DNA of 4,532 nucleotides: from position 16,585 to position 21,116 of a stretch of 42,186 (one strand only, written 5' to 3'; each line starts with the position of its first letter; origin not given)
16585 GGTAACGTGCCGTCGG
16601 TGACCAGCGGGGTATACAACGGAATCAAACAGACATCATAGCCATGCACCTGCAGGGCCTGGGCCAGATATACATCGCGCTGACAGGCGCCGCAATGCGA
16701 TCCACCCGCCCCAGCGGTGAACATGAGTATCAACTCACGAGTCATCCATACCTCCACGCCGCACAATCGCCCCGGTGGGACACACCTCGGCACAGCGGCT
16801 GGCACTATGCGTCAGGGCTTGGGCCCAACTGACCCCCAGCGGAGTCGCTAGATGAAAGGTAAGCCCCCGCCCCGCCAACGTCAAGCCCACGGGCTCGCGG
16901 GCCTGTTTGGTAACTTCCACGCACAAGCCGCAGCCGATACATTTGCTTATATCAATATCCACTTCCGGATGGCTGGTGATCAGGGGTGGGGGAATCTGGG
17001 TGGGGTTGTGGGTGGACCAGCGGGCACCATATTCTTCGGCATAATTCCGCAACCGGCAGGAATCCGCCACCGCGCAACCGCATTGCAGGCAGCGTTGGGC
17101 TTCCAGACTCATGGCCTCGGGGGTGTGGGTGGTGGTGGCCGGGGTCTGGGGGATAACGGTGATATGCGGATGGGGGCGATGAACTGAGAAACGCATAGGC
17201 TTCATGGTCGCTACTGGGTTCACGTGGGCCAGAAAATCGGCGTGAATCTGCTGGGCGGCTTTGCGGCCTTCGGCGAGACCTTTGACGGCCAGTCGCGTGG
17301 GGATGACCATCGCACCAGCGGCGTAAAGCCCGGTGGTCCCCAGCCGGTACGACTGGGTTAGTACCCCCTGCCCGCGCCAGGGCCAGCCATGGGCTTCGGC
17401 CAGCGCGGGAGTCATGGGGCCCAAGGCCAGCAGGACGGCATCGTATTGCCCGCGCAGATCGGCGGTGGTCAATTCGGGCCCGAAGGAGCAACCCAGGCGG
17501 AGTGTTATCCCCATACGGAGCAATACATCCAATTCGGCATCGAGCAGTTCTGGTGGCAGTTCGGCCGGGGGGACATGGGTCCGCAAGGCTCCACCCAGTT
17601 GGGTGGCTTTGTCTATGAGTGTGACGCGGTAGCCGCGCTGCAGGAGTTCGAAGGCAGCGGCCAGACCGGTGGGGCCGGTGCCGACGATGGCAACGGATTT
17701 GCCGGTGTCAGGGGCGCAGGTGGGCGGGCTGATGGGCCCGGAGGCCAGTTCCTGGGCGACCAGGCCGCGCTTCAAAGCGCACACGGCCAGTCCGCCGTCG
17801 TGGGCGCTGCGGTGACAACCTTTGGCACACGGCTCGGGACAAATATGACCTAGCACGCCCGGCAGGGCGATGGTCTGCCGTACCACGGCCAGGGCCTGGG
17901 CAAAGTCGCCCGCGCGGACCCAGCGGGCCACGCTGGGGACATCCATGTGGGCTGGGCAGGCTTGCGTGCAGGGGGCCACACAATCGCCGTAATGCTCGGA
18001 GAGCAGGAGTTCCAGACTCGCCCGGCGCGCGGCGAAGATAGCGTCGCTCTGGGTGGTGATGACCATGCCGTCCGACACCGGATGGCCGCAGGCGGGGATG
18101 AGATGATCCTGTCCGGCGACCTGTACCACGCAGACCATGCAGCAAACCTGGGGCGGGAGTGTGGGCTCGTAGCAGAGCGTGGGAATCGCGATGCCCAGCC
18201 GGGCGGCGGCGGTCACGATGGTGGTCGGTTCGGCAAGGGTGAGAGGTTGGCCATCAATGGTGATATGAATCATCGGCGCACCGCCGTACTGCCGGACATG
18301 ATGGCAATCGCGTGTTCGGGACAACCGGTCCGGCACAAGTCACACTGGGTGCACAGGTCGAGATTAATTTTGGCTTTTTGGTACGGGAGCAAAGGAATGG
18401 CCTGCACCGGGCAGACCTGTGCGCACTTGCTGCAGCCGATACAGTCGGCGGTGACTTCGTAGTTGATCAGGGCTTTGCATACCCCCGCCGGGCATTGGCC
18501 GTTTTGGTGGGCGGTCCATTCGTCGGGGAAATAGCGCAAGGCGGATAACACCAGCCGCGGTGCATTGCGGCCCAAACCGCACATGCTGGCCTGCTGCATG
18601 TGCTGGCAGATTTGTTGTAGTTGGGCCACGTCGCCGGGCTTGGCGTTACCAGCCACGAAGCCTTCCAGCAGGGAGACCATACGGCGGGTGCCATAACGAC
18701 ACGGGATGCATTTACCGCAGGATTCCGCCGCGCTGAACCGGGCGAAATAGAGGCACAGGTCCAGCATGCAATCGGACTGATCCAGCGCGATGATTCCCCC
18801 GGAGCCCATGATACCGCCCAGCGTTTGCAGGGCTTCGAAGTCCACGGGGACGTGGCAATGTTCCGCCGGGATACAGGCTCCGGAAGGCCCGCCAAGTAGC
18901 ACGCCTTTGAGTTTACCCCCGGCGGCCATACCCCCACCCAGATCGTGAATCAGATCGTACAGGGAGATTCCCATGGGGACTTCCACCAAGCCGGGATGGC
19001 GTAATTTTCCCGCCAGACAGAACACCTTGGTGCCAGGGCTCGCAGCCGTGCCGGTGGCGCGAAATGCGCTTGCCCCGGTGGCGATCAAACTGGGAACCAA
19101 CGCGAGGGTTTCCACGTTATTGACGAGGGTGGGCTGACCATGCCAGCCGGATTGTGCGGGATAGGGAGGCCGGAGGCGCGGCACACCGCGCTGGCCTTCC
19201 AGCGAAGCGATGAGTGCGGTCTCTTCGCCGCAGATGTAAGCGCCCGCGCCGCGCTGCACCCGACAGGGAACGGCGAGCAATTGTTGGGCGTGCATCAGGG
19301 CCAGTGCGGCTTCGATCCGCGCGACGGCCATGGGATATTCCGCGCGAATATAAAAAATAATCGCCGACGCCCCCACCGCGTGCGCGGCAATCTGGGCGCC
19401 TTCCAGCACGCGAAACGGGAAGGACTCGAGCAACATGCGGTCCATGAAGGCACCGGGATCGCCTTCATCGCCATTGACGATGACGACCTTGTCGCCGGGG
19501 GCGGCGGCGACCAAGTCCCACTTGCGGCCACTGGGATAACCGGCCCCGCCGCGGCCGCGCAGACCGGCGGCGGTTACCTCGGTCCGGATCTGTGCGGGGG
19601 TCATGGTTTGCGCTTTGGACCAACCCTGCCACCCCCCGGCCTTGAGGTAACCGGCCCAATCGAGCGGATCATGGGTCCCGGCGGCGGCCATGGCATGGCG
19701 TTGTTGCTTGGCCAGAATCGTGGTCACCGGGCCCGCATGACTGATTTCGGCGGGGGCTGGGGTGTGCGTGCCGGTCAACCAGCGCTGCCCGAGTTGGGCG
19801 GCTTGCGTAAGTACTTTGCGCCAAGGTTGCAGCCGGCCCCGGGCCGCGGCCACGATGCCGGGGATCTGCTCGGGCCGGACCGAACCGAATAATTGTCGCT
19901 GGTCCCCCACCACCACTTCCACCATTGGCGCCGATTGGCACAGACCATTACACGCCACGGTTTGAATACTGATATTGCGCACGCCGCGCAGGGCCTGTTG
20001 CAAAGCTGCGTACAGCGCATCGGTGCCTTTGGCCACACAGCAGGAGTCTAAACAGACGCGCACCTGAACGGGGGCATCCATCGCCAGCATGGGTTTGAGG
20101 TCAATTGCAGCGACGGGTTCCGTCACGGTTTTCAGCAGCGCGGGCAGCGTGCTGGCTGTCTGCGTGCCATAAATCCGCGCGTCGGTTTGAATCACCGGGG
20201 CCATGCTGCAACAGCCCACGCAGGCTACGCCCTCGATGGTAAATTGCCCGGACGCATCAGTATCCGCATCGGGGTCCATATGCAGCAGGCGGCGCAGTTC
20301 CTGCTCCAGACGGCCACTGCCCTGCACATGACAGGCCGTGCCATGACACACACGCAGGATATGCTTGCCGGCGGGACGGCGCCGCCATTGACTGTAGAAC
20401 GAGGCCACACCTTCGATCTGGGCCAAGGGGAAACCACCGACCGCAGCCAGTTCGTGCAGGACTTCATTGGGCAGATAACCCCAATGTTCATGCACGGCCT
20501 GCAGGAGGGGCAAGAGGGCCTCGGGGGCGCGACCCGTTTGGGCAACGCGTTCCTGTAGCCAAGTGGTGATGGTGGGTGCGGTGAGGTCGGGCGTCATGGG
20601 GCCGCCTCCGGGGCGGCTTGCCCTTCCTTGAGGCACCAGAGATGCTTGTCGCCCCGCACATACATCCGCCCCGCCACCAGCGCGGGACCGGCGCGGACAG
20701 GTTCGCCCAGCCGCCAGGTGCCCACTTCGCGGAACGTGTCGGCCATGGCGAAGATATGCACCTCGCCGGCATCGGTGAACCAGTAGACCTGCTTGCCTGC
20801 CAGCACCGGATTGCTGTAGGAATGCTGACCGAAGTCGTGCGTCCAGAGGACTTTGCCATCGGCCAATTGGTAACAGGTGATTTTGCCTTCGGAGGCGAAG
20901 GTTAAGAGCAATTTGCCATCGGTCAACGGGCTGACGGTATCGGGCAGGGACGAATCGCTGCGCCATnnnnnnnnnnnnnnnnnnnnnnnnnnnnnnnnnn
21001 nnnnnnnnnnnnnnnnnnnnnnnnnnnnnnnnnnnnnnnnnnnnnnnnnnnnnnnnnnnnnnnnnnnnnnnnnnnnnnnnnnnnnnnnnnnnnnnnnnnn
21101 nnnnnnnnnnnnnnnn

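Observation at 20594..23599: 1001-aa fusion of a NapH/CcoG-type CX3CP polyferredoxin with a C-terminal PQQ-like beta-propeller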

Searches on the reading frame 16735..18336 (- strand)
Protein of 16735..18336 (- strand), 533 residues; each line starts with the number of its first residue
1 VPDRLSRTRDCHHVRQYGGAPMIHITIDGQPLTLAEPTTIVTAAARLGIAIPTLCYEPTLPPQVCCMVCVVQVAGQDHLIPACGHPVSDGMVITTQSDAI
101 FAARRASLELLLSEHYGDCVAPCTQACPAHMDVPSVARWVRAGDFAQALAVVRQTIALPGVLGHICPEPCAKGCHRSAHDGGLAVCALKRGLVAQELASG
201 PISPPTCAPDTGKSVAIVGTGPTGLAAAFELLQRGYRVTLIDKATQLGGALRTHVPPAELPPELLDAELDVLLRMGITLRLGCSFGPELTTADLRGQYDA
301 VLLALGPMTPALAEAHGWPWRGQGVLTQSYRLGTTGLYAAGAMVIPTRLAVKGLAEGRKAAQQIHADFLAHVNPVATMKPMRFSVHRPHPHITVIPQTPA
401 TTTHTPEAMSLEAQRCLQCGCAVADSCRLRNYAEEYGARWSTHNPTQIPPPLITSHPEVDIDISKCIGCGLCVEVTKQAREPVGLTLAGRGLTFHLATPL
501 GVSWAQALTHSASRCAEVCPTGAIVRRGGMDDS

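Call 5: search_protein_families(library=pfam, proteins=[window:16735-18336:-], max_evalue=0.01)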
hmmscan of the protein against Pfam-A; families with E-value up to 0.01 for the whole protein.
window:16735-18336:- (533 aa): 18 families
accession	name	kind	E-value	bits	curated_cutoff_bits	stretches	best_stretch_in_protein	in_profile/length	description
PF13510.11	Fer2_4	-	3.1e-16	59.6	22.8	1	22-97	3-81/82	2Fe-2S iron-sulfur cluster binding domain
PF14691.11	Fer4_20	-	6.9e-13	48.8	25.8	1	119-193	27-105/113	Dihydroprymidine dehydrogenase domain II, 4Fe-4S cluster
PF13450.12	NAD_binding_8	-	3.2e-10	40.6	21.9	1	217-256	1-40/68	NAD(P)-binding Rossmann-like domain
PF01266.30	DAO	-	5.9e-08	33.1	27.9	1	215-250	2-38/353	FAD dependent oxidoreductase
PF07992.20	Pyr_redox_2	-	9.4e-08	32.2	26.1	1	211-344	141-277/291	Pyridine nucleotide-disulphide oxidoreductase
PF01494.25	FAD_binding_3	-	4e-06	26.7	22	1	214-247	3-36/349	FAD binding domain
PF12831.13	FAD_oxidored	-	1.7e-05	24.8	27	1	215-251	2-38/416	FAD dependent oxidoreductase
PF03486.20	HI0933_like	-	5.1e-05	23.3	50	1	214-249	2-37/244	HI0933-like protein Rossmann domain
PF00890.30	FAD_binding_2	-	7.5e-05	22.5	20.4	1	215-251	2-38/414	FAD binding domain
PF00037.32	Fer4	-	0.00035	20.7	21.1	1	460-475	2-17/24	4Fe-4S binding domain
PF13459.11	Fer4_15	-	0.00038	21.6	22.4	1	459-524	1-64/66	4Fe-4S single cluster domain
PF22117.2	Fer4_Nqo3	-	0.00085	19.9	27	1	457-524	2-66/67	NADH-quinone oxidoreductase subunit 3, ferredoxin-like domain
PF13454.12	NAD_binding_9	-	0.0011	19.4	21.8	1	216-254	1-44/155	FAD-NAD(P)-binding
PF01946.23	Thi4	-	0.0029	17.3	26.2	1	214-250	19-56/235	Thi4 family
PF12797.12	Fer4_2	-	0.0066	16.8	24.5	1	460-475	4-19/22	4Fe-4S binding domain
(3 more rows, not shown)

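Call 6: search_protein_families(library=ncbifam, proteins=[window:16735-18336:-], max_evalue=0.001)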
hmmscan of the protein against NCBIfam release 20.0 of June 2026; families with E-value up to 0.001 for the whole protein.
window:16735-18336:- (533 aa): 59 families (the best 25 are shown)
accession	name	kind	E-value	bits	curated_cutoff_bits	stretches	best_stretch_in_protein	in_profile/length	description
NF009454.0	PRK12814.1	equivalog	6.6e-100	335.3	916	2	23-311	4-292/657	putative NADPH-dependent glutamate synthase small subunit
NF009410.0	PRK12771.1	subfamily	2.1e-55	188.4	516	2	115-308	42-234/566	NAD(P)-binding protein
NF045663.1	diclust_near_Sec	equivalog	6e-51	173.4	530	1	120-476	17-365/759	pyridine nucleotide-disulfide oxidoreductase/dicluster-binding protein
NF040763.1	FeFe_hydrog_A6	exception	1.1e-39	136.3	765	2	23-124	1-101/571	NADH-dependent [FeFe] hydrogenase, group A6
TIGR01316.1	gltA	equivalog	3.5e-37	128.3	471.75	1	119-317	34-238/449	NADPH-dependent glutamate synthase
TIGR03315.1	Se_ygfK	equivalog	9.7e-35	119.3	835.3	1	118-308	441-632/1012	putative selenate reductase subunit YgfK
TIGR01317.1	GOGAT_sm_gam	subfamily_domain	2.1e-34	119.2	447.7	1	118-310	46-241/485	glutamate synthase small subunit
NF010590.0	PRK13984.1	equivalog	4.8e-34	117.5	946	1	121-306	196-382/611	putative oxidoreductase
NF005745.0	PRK07569.1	equivalog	6.4e-33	114.1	333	2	23-120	4-101/238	bidirectional hydrogenase complex protein HoxU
NF009414.0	PRK12778.1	equivalog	2.9e-32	111.8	1103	1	119-314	334-534/752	bifunctional dihydroorotate dehydrogenase B NAD binding subunit/NADPH-dependent glutamate synthase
TIGR01318.1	gltD_gamma_fam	subfamily_domain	1.1e-31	109.9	482.95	1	121-308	48-237/467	glutamate synthase, small subunit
NF009408.0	PRK12769.1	equivalog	4.5e-29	101.1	1003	1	122-307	235-422/659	formate-dependent uric acid utilization protein AegA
NF009413.0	PRK12775.1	equivalog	3.3e-25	88.1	1895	1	117-313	334-533/1006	putative trifunctional 2-polyprenylphenol hydroxylase/glutamate synthase subunit beta/ferritin domain-containing protein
NF009451.0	PRK12809.1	equivalog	1.9e-24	85.9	1154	1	120-307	216-405/639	formate-dependent uric acid utilization protein YgfT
TIGR01973.1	NuoG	equivalog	2.7e-19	69.4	470.05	1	25-119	1-95/606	NADH-quinone oxidoreductase subunit NuoG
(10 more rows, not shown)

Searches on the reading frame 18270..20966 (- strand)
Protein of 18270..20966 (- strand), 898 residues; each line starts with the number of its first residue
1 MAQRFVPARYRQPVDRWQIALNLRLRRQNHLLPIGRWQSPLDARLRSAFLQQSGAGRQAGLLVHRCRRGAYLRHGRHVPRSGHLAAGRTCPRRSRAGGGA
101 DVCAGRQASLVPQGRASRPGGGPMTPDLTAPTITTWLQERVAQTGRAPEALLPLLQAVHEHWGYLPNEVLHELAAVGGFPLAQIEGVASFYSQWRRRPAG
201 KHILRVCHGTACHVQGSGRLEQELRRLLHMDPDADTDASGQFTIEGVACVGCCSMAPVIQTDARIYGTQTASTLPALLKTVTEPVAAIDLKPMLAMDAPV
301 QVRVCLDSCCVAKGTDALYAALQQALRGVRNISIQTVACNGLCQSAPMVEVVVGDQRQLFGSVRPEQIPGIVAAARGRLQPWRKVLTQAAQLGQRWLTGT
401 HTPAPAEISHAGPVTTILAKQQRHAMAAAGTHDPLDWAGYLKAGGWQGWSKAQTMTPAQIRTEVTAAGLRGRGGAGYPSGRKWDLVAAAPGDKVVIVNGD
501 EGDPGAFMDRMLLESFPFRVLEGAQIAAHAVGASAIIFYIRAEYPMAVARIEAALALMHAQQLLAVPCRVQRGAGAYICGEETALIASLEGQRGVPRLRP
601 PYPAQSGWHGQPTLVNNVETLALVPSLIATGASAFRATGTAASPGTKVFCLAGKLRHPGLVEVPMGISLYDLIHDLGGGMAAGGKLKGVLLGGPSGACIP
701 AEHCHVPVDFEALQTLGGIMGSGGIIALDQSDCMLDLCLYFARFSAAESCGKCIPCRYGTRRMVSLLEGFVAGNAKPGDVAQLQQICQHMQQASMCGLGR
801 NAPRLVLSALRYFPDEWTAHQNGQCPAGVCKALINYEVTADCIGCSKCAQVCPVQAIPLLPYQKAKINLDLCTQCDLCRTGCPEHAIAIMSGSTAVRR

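Call 5: search_protein_families(library=pfam, proteins=[window:18270-20966:-], max_evalue=0.01)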
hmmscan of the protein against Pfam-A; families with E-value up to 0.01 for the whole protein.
window:18270-20966:- (898 aa): 12 families
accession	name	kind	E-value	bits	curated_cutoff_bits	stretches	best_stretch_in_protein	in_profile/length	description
PF01257.25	2Fe-2S_thioredx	-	2.6e-46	157.5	24.8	2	138-281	2-144/145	Thioredoxin-like [2Fe-2S] ferredoxin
PF01512.22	Complex1_51K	-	3.8e-43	147.4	31.2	1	464-625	1-149/150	Nuo51 FMN-binding domain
PF10589.14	NADH_4Fe-4S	-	2.9e-29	101.2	23.5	1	737-820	2-85/85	NADH-ubiquinone oxidoreductase-F iron-sulfur binding region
PF14697.11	Fer4_21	-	7.9e-09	36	35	1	840-888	6-58/59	4Fe-4S dicluster domain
PF12838.12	Fer4_7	-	8.6e-08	33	27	1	842-885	2-51/52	4Fe-4S dicluster domain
PF00037.32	Fer4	-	5.1e-06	26.5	21.1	2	840-857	6-23/24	4Fe-4S binding domain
PF22461.2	SLBB_2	-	3e-05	24.5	27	1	648-701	2-57/79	SLBB domain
PF13187.11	Fer4_9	-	8.9e-05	22.9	27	1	841-887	1-52/52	4Fe-4S dicluster domain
PF10531.15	SLBB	-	0.00029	21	27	1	648-684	1-37/55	SLBB domain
PF12837.12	Fer4_6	-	0.00053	20.3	25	2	841-857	8-24/24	4Fe-4S binding domain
PF13237.11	Fer4_10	-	0.0024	18.2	25.5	1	838-883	5-53/53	4Fe-4S dicluster domain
PF13484.11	Fer4_16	-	0.0082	17.3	30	1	842-859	2-19/66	4Fe-4S double cluster binding domain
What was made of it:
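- On NuoF / NuoE (neighbouring gene 18270-20597): Pfam 2Fe-2S_thioredx, Complex1_51K and NADH_4Fe-4S match (call 5).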

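Call 6: search_protein_families(library=ncbifam, proteins=[window:18270-20966:-], max_evalue=0.001)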
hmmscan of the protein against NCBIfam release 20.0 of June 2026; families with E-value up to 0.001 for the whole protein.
window:18270-20966:- (898 aa): 42 families (the best 25 are shown)
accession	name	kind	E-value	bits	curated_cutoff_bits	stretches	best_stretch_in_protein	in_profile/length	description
TIGR01959.1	nuoF_fam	equivalog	7.2e-114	380.4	558.65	1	434-820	11-409/410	NADH-quinone oxidoreductase subunit NuoF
NF010120.0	PRK13596.1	equivalog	9.3e-92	307.8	389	1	437-816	20-412/433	NADH-quinone oxidoreductase subunit NuoF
NF008436.0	PRK11278.1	equivalog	2.7e-79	267.2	749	1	434-820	24-425/448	NADH-quinone oxidoreductase subunit NuoF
NF005722.0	PRK07539.1-2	equivalog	2.5e-38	131.6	141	1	136-280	12-155/157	NADH-quinone oxidoreductase subunit NuoE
NF004638.0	PRK05988.1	equivalog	2.4e-35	121.7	198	1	135-282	12-158/159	formate dehydrogenase subunit gamma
TIGR01958.1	nuoE_fam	subfamily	6e-34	117.3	142.4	1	148-280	15-146/148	NADH-quinone oxidoreductase subunit NuoE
NF005747.0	PRK07571.1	equivalog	4.4e-30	104.6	224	1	138-281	26-168/173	bidirectional hydrogenase complex protein HoxE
NF005721.0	PRK07539.1-1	equivalog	2.4e-25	89.4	308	1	141-275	38-171/292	NADH-quinone oxidoreductase subunit NuoE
NF005725.0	PRK07539.1-5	equivalog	1.4e-22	80.2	220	1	146-281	36-171/174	NADH-quinone oxidoreductase subunit NuoE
NF005724.0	PRK07539.1-4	equivalog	4.3e-21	75.8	280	1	144-280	35-171/240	NADH-quinone oxidoreductase subunit NuoE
NF003454.1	PRK05035.1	equivalog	6.6e-20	71.1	345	1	405-696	71-335/556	electron transport complex subunit RsxC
TIGR01945.1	rnfC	subfamily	5.8e-18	64.6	245.95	1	411-695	75-330/435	RnfABCDGE type electron transport complex subunit C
NF009040.0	PRK12373.1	equivalog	7e-17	62.2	514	1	144-281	32-169/400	NADH-quinone oxidoreductase subunit E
NF005723.0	PRK07539.1-3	equivalog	1.1e-14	54.6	226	1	150-262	25-136/158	NADH-quinone oxidoreductase subunit NuoE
TIGR01944.1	rnfB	subfamily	1e-09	38.2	68.7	1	836-891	109-164/190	RnfABCDGE type electron transport complex subunit B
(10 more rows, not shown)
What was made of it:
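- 18270..20597 (-): NuoE-NuoF-2x[4Fe-4S] fusion protein (775 aa), a cytoplasmic NADH-oxidising flavoprotein module. Its ATG overlaps the fusion's stop codon (ATGA). Pfam and NCBIfam (calls 5, 6).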
